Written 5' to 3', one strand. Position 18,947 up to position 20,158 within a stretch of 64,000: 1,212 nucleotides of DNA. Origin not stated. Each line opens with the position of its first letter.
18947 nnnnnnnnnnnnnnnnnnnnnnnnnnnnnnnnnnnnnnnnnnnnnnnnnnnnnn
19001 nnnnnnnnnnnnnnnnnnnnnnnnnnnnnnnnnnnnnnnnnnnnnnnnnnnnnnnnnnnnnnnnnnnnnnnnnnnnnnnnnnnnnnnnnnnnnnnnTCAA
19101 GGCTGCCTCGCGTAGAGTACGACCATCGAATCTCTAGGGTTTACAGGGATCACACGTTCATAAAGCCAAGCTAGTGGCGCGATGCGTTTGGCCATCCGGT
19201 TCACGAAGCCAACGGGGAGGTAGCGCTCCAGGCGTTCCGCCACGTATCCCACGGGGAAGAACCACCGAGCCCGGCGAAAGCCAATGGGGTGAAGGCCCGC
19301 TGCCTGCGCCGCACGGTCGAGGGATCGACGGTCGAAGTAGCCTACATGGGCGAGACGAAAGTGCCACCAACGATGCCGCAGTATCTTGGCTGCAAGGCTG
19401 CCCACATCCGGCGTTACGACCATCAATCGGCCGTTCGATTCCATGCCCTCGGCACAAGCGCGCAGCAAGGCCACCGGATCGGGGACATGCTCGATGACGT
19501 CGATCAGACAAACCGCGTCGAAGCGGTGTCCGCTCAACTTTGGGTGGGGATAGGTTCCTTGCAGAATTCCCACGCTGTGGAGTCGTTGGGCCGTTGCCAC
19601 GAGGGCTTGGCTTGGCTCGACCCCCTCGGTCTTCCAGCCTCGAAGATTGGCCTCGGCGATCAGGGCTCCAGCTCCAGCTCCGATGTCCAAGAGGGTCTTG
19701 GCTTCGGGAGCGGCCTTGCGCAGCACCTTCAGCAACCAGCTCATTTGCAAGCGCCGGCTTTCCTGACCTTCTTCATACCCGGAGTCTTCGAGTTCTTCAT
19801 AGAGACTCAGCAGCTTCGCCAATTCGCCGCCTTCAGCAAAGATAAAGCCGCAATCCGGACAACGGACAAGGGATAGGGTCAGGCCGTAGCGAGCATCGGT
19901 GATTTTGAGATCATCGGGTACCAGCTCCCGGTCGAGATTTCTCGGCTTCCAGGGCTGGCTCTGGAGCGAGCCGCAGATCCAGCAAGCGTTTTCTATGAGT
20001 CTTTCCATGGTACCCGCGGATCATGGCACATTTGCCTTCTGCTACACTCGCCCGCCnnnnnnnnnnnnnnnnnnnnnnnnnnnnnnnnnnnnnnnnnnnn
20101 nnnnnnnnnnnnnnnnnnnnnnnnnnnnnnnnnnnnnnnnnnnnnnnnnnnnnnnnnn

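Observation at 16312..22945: Polyprenyl-phosphate-sugar module with a DPPR-like UbiA enzyme and two GT-C transferases but no epimerase pair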

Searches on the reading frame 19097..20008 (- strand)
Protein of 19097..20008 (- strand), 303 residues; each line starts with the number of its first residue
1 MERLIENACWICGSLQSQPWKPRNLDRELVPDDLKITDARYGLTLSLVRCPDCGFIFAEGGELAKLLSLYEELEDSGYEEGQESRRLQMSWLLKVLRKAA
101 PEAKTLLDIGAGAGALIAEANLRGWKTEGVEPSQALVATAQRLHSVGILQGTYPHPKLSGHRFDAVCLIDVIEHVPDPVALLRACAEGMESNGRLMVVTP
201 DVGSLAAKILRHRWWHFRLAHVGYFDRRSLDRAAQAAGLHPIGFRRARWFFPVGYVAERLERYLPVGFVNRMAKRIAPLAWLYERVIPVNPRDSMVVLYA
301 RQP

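Call 3: search_protein_families(library=pfam, proteins=[window:19097-20008:-], max_evalue=0.01)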
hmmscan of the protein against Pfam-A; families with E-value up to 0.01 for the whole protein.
window:19097-20008:- (303 aa): 5 families
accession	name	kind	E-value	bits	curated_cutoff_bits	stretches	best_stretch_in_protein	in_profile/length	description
PF13489.12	Methyltransf_23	-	1.2e-23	84.1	27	1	87-239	7-159/164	Methyltransferase domain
PF08241.18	Methyltransf_11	-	5.2e-11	43.5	21.2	1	107-196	1-94/95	Methyltransferase domain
PF08242.18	Methyltransf_12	-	3.8e-10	40.8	30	1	107-195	1-98/98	Methyltransferase domain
PF13649.12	Methyltransf_25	-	8.5e-08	33.2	27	1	107-193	2-97/97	Methyltransferase domain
PF13847.12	Methyltransf_31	-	8.5e-05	22.7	27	1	103-205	4-118/145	Methyltransferase domain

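Call 7: search_protein_families(library=ncbifam, proteins=[window:19097-20008:-], max_evalue=0.001)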
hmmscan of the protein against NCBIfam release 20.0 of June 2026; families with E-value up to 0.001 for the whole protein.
window:19097-20008:- (303 aa): 5 families
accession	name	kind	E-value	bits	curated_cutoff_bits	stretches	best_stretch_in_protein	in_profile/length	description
TIGR01983.1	UbiG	equivalog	2.2e-12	46.7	102.95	1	100-199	47-153/228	bifunctional 2-polyprenyl-6-hydroxyphenol methylase/3-demethylubiquinol 3-O-methyltransferase UbiG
NF045667.1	MTase_DVU1556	equivalog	4.9e-07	29.4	155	1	101-240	21-161/213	DVU_1556 family methyltransferase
NF043040.1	corrin_prot_MT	hypoth_equivalog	1.6e-05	24.4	180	1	95-224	34-174/216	corrinoid protein-associated methyltransferase CpaM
TIGR02021.1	BchM-ChlM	equivalog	3.1e-05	23.5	158.9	1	85-177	37-133/218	magnesium protoporphyrin IX methyltransferase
TIGR04074.1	bacter_Hen1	equivalog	0.00042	18.9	340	1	82-201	264-395/462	3' terminal RNA ribose 2'-O-methyltransferase Hen1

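Call 38: search_solved_structures(query=window:19097-20008:-, max_evalue=0.01)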
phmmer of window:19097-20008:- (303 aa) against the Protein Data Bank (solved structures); distinct sequences matched with E-value up to 0.01: 15.
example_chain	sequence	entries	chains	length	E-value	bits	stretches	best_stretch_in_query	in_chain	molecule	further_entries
3cc8_A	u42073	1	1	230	9.9e-08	34.7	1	95-218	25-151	Putative methyltransferase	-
4kdr_A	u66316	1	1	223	4.9e-07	32.4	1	102-198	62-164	3-demethylubiquinone-9 3-methyltransferase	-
5dpm_A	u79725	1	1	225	5e-07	32.4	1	102-198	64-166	Ubiquinone biosynthesis O-methyltransferase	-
4kdc_A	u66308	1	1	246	6.5e-07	32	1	102-197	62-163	3-demethylubiquinone-9 3-methyltransferase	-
5bsz_A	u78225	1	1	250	2.1e-05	27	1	85-185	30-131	N-methyltransferase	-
2p7h_A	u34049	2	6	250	5.7e-05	25.6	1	128-209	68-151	Hypothetical protein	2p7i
6uk5_A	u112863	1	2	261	0.00025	23.5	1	92-191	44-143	CalS10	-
6m83_A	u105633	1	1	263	0.00058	22.3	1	80-181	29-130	dTDP-3-amino-3,6-dideoxy-alpha-D-glucopyranose N,N-dimethyltransferase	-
2gs9_A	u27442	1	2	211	0.00062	22.2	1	95-199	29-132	Hypothetical protein TT1324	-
6m81_A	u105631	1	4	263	0.001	21.5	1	80-180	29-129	dTDP-3-amino-3,6-dideoxy-alpha-D-glucopyranose N,N-dimethyltransferase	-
6m82_A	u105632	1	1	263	0.001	21.5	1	80-180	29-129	dTDP-3-amino-3,6-dideoxy-alpha-D-glucopyranose N,N-dimethyltransferase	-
3pfg_A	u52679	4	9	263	0.0011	21.4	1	80-180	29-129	N-methyltransferase | dTDP-3-amino-3,6-dideoxy-alpha-D-glucopyranose N,N-dimethyltransferase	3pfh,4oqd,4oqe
1vlm_A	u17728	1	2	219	0.0014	21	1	93-204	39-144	SAM-dependent methyltransferase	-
3px2_A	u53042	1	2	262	0.0058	19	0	80-175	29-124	N-methyltransferase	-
3px3_A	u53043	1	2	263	0.0091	18.4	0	80-171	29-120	N-methyltransferase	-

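Call 62: find_related_loci(query=A4, collection=metagenome_contigs, flank=6000)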
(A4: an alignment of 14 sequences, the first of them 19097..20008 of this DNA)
Query A4 (303 aa) in metagenome_contigs; peptide patterns used: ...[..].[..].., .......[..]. (x = any residue, [..] = any of these).
600 stretches matched a pattern (row limit reached: there are more); 491 encode a relative of the query (tblastn E <= 1e-3); the best 80 are kept; 80 distinct loci.
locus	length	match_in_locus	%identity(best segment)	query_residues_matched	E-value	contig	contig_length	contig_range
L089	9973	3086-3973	58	7-302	3e-113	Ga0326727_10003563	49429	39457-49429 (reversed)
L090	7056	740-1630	57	5-301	1e-112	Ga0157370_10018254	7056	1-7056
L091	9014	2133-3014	55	9-302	7e-111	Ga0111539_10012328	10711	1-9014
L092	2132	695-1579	56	6-300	5e-115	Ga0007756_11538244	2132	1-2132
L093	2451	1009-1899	55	6-302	2e-112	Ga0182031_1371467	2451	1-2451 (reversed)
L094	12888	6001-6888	54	6-301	1e-105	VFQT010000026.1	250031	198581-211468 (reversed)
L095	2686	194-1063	54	9-298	6e-109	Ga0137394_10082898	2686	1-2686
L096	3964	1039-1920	56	8-301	4e-105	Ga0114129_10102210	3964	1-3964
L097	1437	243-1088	56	9-282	9e-110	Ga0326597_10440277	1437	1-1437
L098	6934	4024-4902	54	9-301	4e-101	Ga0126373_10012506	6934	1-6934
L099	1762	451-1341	52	5-301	5e-107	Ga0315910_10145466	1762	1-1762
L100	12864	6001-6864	53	8-296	2e-96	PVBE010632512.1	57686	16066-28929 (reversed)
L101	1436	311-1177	54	9-298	2e-103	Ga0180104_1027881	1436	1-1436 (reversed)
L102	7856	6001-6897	52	8-302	3e-95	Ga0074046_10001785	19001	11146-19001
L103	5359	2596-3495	52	3-301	2e-94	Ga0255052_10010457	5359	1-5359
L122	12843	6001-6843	42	9-300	5e-66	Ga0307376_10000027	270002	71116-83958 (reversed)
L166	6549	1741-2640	31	2-300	5e-35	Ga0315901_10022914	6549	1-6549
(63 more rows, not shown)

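Call 71: search_protein_families(library=pfam, proteins=[L122:39-1559:+, L122:1722-2666:+, L122:3194-4411:+, L122:4565-5275:+, L122:5589-5960:+, L122:5968-6861:+, L122:6864-7787:+, L122:7848-8852:+, L122:8865-10115:+, L122:10126-10752:+], max_evalue=0.001)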
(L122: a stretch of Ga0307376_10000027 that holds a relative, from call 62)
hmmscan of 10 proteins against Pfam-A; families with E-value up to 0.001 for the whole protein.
L122:39-1559:+ (506 aa): 1 family
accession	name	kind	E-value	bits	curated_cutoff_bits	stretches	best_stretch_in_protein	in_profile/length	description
PF13231.12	PMT_2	-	0.00024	21.8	26.1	1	82-200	13-136/160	Dolichyl-phosphate-mannose-protein mannosyltransferase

L122:1722-2666:+ (314 aa): 3 families
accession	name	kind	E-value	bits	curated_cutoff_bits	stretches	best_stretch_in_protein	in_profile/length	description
PF13173.12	AAA_14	-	1.2e-29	103.3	27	1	19-148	3-129/129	AAA domain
PF13635.12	DUF4143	-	1.6e-19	70.7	28.1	1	212-312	3-103/160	Domain of unknown function (DUF4143)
PF08279.18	HTH_11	-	0.00083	19.6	25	0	226-266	3-42/55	HTH domain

L122:3194-4411:+ (405 aa): 5 families
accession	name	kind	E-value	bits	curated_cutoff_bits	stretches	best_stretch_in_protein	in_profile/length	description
PF00534.26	Glycos_transf_1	-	2.5e-48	164.3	26.4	1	200-365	11-172/172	Glycosyl transferases group 1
PF13692.12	Glyco_trans_1_4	-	7.6e-37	127.2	27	1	204-351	1-142/142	Glycosyl transferases group 1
PF20706.3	GT4-conflict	-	1.8e-12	47.4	26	1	172-377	166-383/385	Family 4 Glycosyltransferase in conflict systems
PF13439.12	Glyco_transf_4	-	1.7e-07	31.9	28.5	1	19-190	2-169/170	Glycosyltransferase Family 4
PF13524.12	Glyco_trans_1_2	-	1e-06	29.2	25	1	253-377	27-140/144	Glycosyl transferase-like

L122:4565-5275:+ (236 aa): 2 families
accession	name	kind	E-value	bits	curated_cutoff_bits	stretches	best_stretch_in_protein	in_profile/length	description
PF00535.33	Glycos_transf_2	-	4.7e-34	118.2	23.3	1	17-175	1-167/168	Glycosyl transferase family 2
PF10111.15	Glyco_tranf_2_2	-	0.00058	19.9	27.3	1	17-107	1-99/276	Glycosyltransferase like family 2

L122:5589-5960:+ (123 aa): 3 families
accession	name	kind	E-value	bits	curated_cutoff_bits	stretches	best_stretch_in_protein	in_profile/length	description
PF00892.27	EamA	-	9.3e-08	32.9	28.2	1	49-118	64-133/135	EamA-like transporter family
PF00893.25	Multi_Drug_Res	-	9.7e-06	26.5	23.7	1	53-111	34-93/93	Small Multidrug Resistance protein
PF10639.15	TMEM234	-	5.4e-05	23.7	30.1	1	45-117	38-111/113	Putative transmembrane family 234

L122:5968-6861:+ (297 aa): 7 families
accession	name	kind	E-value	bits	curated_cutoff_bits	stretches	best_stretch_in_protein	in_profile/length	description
PF13489.12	Methyltransf_23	-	9e-22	78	27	1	96-240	16-162/164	Methyltransferase domain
PF08242.18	Methyltransf_12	-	2.1e-10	41.6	30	1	107-192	1-97/98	Methyltransferase domain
PF08241.18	Methyltransf_11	-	4.6e-10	40.5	21.2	1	107-193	1-93/95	Methyltransferase domain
PF13649.12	Methyltransf_25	-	5.2e-07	30.7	27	1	107-191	2-97/97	Methyltransferase domain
PF13847.12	Methyltransf_31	-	0.00027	21.1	27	0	154-199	70-113/145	Methyltransferase domain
PF07021.18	MetW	-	0.0005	20.2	21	1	95-184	6-99/193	Methionine biosynthesis protein MetW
PF05219.18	DREV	-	0.0008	19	26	0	105-193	97-184/265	DREV methyltransferase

L122:6864-7787:+ (307 aa): 1 family
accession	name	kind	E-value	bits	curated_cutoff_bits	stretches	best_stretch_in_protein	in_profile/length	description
PF01040.23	UbiA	-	6.1e-16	58.9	34.2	1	23-255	4-232/250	UbiA prenyltransferase family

L122:7848-8852:+ (334 aa): 2 families
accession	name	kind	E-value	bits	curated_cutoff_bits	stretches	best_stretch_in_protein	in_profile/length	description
PF04055.27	Radical_SAM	-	7.1e-19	69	29.5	1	35-183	1-150/166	Radical SAM superfamily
PF13186.11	SPASM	-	1.1e-16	61.3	21.5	1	246-310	1-66/67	Iron-sulfur cluster-binding domain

L122:8865-10115:+ (416 aa): 2 families
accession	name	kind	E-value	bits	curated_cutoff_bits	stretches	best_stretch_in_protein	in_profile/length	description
PF01943.22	Polysacc_synt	-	1.7e-10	41.2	28.2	1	13-254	3-247/274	Polysaccharide biosynthesis protein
PF13440.11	Polysacc_synt_3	-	5.9e-06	26.2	23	1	36-323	2-291/293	Polysaccharide biosynthesis protein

L122:10126-10752:+ (208 aa): 1 family
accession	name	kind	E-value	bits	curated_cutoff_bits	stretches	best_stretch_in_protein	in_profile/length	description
PF02585.22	PIG-L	-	1.7e-17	64.6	28.2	1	6-126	1-127/129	GlcNAc-PI de-N-acetylase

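Call 89: search_protein_families(library=pfam, proteins=[L166:1007-1750:+, L166:1747-2649:+, L166:2742-3818:+, L166:3887-5686:-, L166:48-386:+, L166:444-908:+], max_evalue=0.001)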
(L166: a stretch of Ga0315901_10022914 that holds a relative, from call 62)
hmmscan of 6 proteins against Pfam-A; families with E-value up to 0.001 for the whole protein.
L166:1007-1750:+ (247 aa): 2 families
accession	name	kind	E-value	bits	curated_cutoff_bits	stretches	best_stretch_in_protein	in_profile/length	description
PF00535.33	Glycos_transf_2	-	2.2e-34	119.2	23.3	1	10-173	2-166/168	Glycosyl transferase family 2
PF13641.12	Glyco_tranf_2_3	-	2.3e-06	28.2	27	1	9-199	4-199/230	Glycosyltransferase like family 2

L166:1747-2649:+ (300 aa): 7 families
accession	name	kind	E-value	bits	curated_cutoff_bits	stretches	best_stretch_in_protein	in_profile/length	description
PF13489.12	Methyltransf_23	-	3e-30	105.5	27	1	93-244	11-163/164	Methyltransferase domain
PF08241.18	Methyltransf_11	-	3.1e-14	53.8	21.2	1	109-198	1-95/95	Methyltransferase domain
PF08242.18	Methyltransf_12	-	1.4e-10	42.2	30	1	109-195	1-97/98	Methyltransferase domain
PF13649.12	Methyltransf_25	-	1.5e-10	42.1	27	1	109-194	2-97/97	Methyltransferase domain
PF13847.12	Methyltransf_31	-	4.4e-07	30.1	27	1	133-210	35-121/145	Methyltransferase domain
PF07021.18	MetW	-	5.6e-06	26.5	21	1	96-189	5-101/193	Methionine biosynthesis protein MetW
PF01209.24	Ubie_methyltran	-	1.7e-05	24.7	20.1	1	147-198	100-151/233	ubiE/COQ5 methyltransferase family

L166:2742-3818:+ (358 aa): 3 families
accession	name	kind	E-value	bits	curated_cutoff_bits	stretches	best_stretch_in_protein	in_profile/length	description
PF16363.11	GDP_Man_Dehyd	-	4.2e-118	395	27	1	11-349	1-332/332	GDP-mannose 4,6 dehydratase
PF01370.27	Epimerase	-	2.4e-56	191.3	20.9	1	10-264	1-239/240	NAD dependent epimerase/dehydratase family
PF04321.23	RmlD_sub_bind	-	9.2e-07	28.7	27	1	10-175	3-130/287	RmlD substrate binding domain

L166:3887-5686:- (599 aa): 0 families

L166:48-386:+ (112 aa): 0 families

L166:444-908:+ (154 aa): 0 families

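Call 102: search_protein_representatives(protein=window:19097-20008:-)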
Query: 303 residues. Proteins with E-value up to 0.001 (for the whole library): 35444; up to 1e-10: 7221; up to 1e-30: 176. The best 150 are listed.
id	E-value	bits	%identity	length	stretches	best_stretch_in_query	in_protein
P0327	4.8e-97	341.2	52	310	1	5-302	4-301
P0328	4.6e-95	334.7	51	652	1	7-298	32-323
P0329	1.2e-92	326.8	52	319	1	7-298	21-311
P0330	1.7e-88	313.1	50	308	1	7-303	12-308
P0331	2.4e-86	306.0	48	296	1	8-297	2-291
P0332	3.0e-83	295.9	50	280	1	29-299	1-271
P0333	6.5e-81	288.2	46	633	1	8-302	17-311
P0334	1.0e-73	264.6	42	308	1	8-303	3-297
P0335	2.0e-73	263.6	46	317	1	8-297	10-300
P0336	1.2e-71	257.8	46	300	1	5-298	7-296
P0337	3.7e-70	252.9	44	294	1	8-301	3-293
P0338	6.3e-69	248.9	48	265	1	43-300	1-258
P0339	9.0e-69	248.3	50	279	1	28-266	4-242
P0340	7.2e-65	235.5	41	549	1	4-302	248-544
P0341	7.4e-65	235.5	51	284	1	8-218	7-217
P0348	4.1e-62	226.5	41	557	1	6-301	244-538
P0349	4.1e-62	226.5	34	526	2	3-295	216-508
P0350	8.8e-62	225.4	42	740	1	5-279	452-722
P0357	1.6e-60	221.3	41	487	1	7-301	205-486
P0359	6.4e-59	216.0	44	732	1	8-298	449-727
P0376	3.2e-56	207.1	40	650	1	8-297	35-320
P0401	2.2e-48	181.4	34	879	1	6-303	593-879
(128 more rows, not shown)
